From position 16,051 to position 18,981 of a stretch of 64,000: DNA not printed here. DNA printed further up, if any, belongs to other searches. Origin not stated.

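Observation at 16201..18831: Single polypeptide fusing a Wzy/O-antigen-ligase-like polymerase domain to a GT4 glycosyltransferase.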

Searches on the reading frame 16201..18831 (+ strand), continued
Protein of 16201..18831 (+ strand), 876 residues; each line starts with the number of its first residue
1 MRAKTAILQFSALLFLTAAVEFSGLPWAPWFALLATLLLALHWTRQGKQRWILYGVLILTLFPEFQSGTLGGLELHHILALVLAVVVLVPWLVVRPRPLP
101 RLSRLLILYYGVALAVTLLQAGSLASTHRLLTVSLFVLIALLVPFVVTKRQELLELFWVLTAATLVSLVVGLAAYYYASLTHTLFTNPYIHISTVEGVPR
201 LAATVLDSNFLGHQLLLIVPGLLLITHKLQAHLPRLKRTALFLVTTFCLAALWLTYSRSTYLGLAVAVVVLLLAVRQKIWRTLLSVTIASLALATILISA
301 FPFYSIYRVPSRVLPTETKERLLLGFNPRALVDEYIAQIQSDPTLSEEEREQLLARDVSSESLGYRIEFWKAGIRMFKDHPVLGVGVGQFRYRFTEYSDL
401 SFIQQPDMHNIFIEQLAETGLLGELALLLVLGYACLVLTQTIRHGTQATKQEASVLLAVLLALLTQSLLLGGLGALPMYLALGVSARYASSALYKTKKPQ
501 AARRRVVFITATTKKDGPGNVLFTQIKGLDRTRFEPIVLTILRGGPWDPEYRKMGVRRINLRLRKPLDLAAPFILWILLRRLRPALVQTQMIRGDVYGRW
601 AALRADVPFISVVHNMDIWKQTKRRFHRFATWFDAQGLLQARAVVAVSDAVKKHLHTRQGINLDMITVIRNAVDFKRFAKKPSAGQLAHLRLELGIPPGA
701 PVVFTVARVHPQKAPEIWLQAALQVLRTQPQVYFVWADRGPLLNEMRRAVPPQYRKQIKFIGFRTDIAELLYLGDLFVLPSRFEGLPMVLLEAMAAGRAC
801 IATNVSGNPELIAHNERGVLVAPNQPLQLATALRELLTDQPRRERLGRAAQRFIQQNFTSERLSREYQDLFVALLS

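Call 41: search_protein_representatives(alignment_id=A1)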
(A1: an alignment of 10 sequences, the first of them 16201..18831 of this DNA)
Query: 10 sequences, 879 profile positions. Proteins with E-value up to 0.001 (for the whole library): 681746; up to 1e-10: 345468; up to 1e-30: 33260. The best 150 are listed.
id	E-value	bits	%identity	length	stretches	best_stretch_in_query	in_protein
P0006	0.0e+00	1517.3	-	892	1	1-878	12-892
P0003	0.0e+00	1442.8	-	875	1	1-878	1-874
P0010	3.0e-191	654.1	-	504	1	1-492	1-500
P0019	2.6e-149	515.4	-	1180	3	516-877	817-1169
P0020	6.8e-147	507.4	-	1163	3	501-877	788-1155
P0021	2.3e-142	492.4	-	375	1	505-878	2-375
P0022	7.1e-141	487.5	-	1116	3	502-876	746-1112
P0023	4.5e-139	481.5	-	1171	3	506-878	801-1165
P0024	9.0e-137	473.9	-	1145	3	500-878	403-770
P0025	6.5e-136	471.1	-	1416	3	500-877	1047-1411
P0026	5.5e-133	461.4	-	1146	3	505-878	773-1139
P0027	6.3e-131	454.6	-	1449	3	501-878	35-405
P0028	5.1e-130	451.6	-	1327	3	505-877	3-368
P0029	2.2e-129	449.4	-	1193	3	585-874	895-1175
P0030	3.6e-129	448.8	-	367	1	1-365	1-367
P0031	1.5e-128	446.8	-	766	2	495-876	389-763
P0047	3.1e-111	389.4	-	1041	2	500-877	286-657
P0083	9.1e-97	341.6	-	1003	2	498-877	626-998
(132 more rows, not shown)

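Call 50: find_encoding_contigs(protein=P0004, flank=10000, max_places=2)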
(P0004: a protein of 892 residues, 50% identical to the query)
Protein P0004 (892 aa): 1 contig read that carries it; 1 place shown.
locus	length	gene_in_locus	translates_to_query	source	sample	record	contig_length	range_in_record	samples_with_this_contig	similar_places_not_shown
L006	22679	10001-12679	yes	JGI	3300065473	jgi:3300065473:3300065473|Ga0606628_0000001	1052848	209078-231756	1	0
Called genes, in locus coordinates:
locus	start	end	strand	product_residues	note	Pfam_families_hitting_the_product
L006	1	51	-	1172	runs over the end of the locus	PF16158:N_BRCA1_IG (faint), PF01510:Amidase_2, PF08486:SpoIID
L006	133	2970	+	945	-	PF00082:Peptidase_S8, PF04122:CW_binding_2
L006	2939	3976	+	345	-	PF04122:CW_binding_2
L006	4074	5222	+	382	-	PF13439:Glyco_transf_4, PF13477:Glyco_trans_4_2, PF13579:Glyco_trans_4_4, PF20706:GT4-conflict, PF00534:Glycos_transf_1, PF13692:Glyco_trans_1_4, PF13524:Glyco_trans_1_2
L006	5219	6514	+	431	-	PF01943:Polysacc_synt, PF13440:Polysacc_synt_3, PF03023:MurJ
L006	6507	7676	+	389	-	PF13439:Glyco_transf_4, PF13579:Glyco_trans_4_4, PF00534:Glycos_transf_1, PF13524:Glyco_trans_1_2 (weak), PF13692:Glyco_trans_1_4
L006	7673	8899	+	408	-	PF13439:Glyco_transf_4, PF13579:Glyco_trans_4_4, PF00534:Glycos_transf_1 (weak), PF13692:Glyco_trans_1_4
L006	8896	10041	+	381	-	PF00534:Glycos_transf_1 (weak), PF13692:Glyco_trans_1_4, PF13524:Glyco_trans_1_2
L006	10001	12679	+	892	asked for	PF04932:Wzy_C, PF13439:Glyco_transf_4, PF13579:Glyco_trans_4_4, PF00534:Glycos_transf_1, PF13692:Glyco_trans_1_4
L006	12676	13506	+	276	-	PF00535:Glycos_transf_2, PF13641:Glyco_tranf_2_3, PF13632:Glyco_trans_2_3 (weak)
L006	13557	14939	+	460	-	PF13196:DUF4012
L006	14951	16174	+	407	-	PF22694:CtpB_N-like, PF00595:PDZ, PF13180:PDZ_2 (weak), PF17820:PDZ_6, PF03572:Peptidase_S41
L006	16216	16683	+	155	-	PF01281:Ribosomal_L9_N, PF03948:Ribosomal_L9_C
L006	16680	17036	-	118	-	PF01016:Ribosomal_L27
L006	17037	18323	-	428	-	-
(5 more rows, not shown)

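Call 51: find_encoding_contigs(protein=P0002, flank=10000, max_places=2)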
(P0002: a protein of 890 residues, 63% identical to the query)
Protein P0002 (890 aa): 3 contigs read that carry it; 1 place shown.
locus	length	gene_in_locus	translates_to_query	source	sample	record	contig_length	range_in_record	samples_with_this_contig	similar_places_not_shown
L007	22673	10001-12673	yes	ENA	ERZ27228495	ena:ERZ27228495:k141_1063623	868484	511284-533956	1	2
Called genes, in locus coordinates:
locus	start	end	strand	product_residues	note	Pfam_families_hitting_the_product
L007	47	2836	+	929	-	PF00082:Peptidase_S8, PF04122:CW_binding_2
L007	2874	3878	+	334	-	PF04122:CW_binding_2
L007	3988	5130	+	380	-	PF13477:Glyco_trans_4_2, PF13579:Glyco_trans_4_4, PF13439:Glyco_transf_4, PF20706:GT4-conflict, PF00534:Glycos_transf_1, PF13692:Glyco_trans_1_4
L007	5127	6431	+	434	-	PF01943:Polysacc_synt, PF13440:Polysacc_synt_3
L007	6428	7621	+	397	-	PF13439:Glyco_transf_4, PF13579:Glyco_trans_4_4, PF00534:Glycos_transf_1, PF13692:Glyco_trans_1_4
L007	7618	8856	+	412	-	PF13439:Glyco_transf_4, PF13579:Glyco_trans_4_4, PF13692:Glyco_trans_1_4 (weak)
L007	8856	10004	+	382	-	PF13692:Glyco_trans_1_4, PF13524:Glyco_trans_1_2 (weak)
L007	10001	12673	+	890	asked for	PF04932:Wzy_C, PF13439:Glyco_transf_4, PF13579:Glyco_trans_4_4, PF00534:Glycos_transf_1, PF13692:Glyco_trans_1_4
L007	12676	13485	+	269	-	PF00535:Glycos_transf_2, PF13641:Glyco_tranf_2_3, PF13632:Glyco_trans_2_3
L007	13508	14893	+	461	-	PF13196:DUF4012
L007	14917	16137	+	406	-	PF22694:CtpB_N-like (weak), PF00595:PDZ, PF13180:PDZ_2 (weak), PF17820:PDZ_6, PF03572:Peptidase_S41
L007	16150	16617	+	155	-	PF01281:Ribosomal_L9_N, PF03948:Ribosomal_L9_C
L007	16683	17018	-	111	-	PF01016:Ribosomal_L27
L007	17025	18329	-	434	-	PF01555:N6_N4_Mtase (weak), PF01170:UPF0020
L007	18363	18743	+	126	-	-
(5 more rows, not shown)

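Call 52: find_encoding_contigs(protein=P0013, flank=10000, max_places=2)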
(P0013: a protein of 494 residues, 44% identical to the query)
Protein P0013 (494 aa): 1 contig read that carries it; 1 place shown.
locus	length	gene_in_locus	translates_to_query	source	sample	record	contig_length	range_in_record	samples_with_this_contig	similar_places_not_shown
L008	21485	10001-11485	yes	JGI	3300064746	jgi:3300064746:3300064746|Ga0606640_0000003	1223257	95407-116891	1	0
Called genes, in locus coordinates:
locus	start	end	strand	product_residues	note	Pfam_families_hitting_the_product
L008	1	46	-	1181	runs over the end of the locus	PF01510:Amidase_2, PF16158:N_BRCA1_IG (faint), PF08486:SpoIID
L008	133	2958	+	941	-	PF00082:Peptidase_S8, PF04122:CW_binding_2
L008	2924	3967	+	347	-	PF04122:CW_binding_2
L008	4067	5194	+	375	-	PF13477:Glyco_trans_4_2, PF13439:Glyco_transf_4, PF13579:Glyco_trans_4_4, PF20706:GT4-conflict, PF00534:Glycos_transf_1, PF13692:Glyco_trans_1_4, PF13524:Glyco_trans_1_2 (faint)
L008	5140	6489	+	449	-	PF01943:Polysacc_synt, PF13440:Polysacc_synt_3, PF03023:MurJ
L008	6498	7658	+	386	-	PF13439:Glyco_transf_4, PF13579:Glyco_trans_4_4, PF00534:Glycos_transf_1, PF13692:Glyco_trans_1_4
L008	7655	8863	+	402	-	PF13439:Glyco_transf_4, PF13579:Glyco_trans_4_4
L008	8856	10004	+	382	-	PF13692:Glyco_trans_1_4, PF13524:Glyco_trans_1_2 (weak)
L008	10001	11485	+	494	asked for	PF04932:Wzy_C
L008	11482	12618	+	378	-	PF13439:Glyco_transf_4, PF13579:Glyco_trans_4_4, PF00534:Glycos_transf_1, PF13692:Glyco_trans_1_4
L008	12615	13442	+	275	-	PF00535:Glycos_transf_2, PF13641:Glyco_tranf_2_3, PF13506:Glyco_transf_21 (faint), PF13632:Glyco_trans_2_3 (weak)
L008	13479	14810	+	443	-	PF13196:DUF4012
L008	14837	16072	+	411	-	PF22694:CtpB_N-like, PF00595:PDZ, PF13180:PDZ_2, PF17820:PDZ_6, PF03572:Peptidase_S41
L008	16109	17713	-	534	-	PF02511:Thy1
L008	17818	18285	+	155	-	PF01281:Ribosomal_L9_N, PF03948:Ribosomal_L9_C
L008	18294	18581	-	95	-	PF01016:Ribosomal_L27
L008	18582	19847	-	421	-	PF01170:UPF0020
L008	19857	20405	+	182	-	-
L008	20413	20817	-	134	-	PF02823:ATP-synt_DE_N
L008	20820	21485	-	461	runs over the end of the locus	PF02874:ATP-synt_ab_N, PF00006:ATP-synt_ab, PF22919:ATP-synt_VA_C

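Call 53: find_encoding_contigs(protein=P0012, flank=10000, max_places=2)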
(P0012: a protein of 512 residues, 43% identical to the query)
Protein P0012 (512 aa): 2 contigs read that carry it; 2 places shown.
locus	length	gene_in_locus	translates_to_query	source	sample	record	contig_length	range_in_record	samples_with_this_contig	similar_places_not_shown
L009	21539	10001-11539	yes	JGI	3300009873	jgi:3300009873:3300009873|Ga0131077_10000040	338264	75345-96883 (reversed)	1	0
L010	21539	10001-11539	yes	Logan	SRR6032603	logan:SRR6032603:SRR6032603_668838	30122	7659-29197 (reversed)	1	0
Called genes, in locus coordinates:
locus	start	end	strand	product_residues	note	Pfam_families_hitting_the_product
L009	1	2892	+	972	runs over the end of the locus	PF00082:Peptidase_S8, PF04122:CW_binding_2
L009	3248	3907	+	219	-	PF04122:CW_binding_2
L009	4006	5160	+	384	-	PF13477:Glyco_trans_4_2, PF13439:Glyco_transf_4, PF13579:Glyco_trans_4_4, PF20706:GT4-conflict, PF00534:Glycos_transf_1, PF13692:Glyco_trans_1_4, PF13524:Glyco_trans_1_2 (weak)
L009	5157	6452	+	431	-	PF01943:Polysacc_synt, PF13440:Polysacc_synt_3, PF03023:MurJ (weak)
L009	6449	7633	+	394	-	PF13439:Glyco_transf_4, PF13579:Glyco_trans_4_4, PF00534:Glycos_transf_1, PF13692:Glyco_trans_1_4, PF13524:Glyco_trans_1_2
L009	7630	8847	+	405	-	PF13439:Glyco_transf_4, PF13579:Glyco_trans_4_4, PF00534:Glycos_transf_1 (weak)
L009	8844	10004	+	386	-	PF13524:Glyco_trans_1_2 (faint), PF13692:Glyco_trans_1_4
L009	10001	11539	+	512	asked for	PF04932:Wzy_C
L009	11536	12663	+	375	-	PF13439:Glyco_transf_4, PF13579:Glyco_trans_4_4, PF00534:Glycos_transf_1, PF13692:Glyco_trans_1_4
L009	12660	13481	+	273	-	PF00535:Glycos_transf_2, PF13641:Glyco_tranf_2_3, PF13632:Glyco_trans_2_3, PF13506:Glyco_transf_21 (weak)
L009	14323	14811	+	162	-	-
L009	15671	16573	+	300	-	PF09924:LPG_synthase_C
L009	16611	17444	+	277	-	-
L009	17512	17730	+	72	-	-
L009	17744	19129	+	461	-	PF00512:HisKA, PF02518:HATPase_c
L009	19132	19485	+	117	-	PF02675:AdoMet_dc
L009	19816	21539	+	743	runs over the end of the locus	PF00881:Nitroreductase, PF02624:YcaO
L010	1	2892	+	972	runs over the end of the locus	PF00082:Peptidase_S8, PF04122:CW_binding_2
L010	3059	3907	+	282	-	PF04122:CW_binding_2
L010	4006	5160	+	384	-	PF13477:Glyco_trans_4_2, PF13439:Glyco_transf_4, PF13579:Glyco_trans_4_4, PF20706:GT4-conflict, PF00534:Glycos_transf_1, PF13692:Glyco_trans_1_4, PF13524:Glyco_trans_1_2 (weak)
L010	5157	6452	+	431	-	PF01943:Polysacc_synt, PF13440:Polysacc_synt_3, PF03023:MurJ (weak)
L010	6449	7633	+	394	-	PF13439:Glyco_transf_4, PF13579:Glyco_trans_4_4, PF00534:Glycos_transf_1, PF13692:Glyco_trans_1_4, PF13524:Glyco_trans_1_2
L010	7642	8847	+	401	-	PF13439:Glyco_transf_4, PF13579:Glyco_trans_4_4, PF00534:Glycos_transf_1 (weak)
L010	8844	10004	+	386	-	PF13524:Glyco_trans_1_2 (faint), PF13692:Glyco_trans_1_4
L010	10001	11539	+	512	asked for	PF04932:Wzy_C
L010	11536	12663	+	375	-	PF13439:Glyco_transf_4, PF13579:Glyco_trans_4_4, PF00534:Glycos_transf_1, PF13692:Glyco_trans_1_4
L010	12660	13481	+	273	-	PF00535:Glycos_transf_2, PF13641:Glyco_tranf_2_3, PF13632:Glyco_trans_2_3, PF13506:Glyco_transf_21 (weak)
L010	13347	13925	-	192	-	-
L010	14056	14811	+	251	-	PF01978:TrmB, PF09339:HTH_IclR (faint)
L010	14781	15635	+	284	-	PF00291:PALP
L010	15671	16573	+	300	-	PF09924:LPG_synthase_C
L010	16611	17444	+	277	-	-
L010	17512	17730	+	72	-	-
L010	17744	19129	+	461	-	PF00512:HisKA, PF02518:HATPase_c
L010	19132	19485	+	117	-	PF02675:AdoMet_dc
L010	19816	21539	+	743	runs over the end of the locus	PF00881:Nitroreductase, PF02624:YcaO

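Call 63: list_cluster_members(proteins=[window:16201-18831:+, P0001, P0009, P0015, P0017])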
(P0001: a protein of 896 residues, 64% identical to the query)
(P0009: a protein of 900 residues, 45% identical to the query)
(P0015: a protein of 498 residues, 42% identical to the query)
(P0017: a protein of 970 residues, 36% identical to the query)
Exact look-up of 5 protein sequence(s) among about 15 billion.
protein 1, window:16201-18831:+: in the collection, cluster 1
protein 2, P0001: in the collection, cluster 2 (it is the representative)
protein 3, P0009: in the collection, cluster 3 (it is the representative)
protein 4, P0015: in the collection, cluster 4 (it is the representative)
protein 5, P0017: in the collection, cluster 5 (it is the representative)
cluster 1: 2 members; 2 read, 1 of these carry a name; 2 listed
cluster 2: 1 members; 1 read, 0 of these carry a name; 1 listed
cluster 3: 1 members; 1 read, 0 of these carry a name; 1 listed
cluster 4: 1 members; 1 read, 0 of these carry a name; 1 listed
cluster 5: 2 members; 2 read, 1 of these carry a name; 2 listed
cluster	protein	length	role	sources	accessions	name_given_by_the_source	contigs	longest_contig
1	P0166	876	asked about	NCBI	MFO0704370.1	MAG: glycosyltransferase [Candidatus Andersenbacteria bacterium]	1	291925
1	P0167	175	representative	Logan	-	-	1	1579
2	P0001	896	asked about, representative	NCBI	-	-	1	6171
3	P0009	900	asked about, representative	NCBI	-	-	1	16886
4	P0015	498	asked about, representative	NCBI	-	-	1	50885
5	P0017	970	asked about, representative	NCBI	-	-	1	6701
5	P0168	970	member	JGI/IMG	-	O-antigen ligase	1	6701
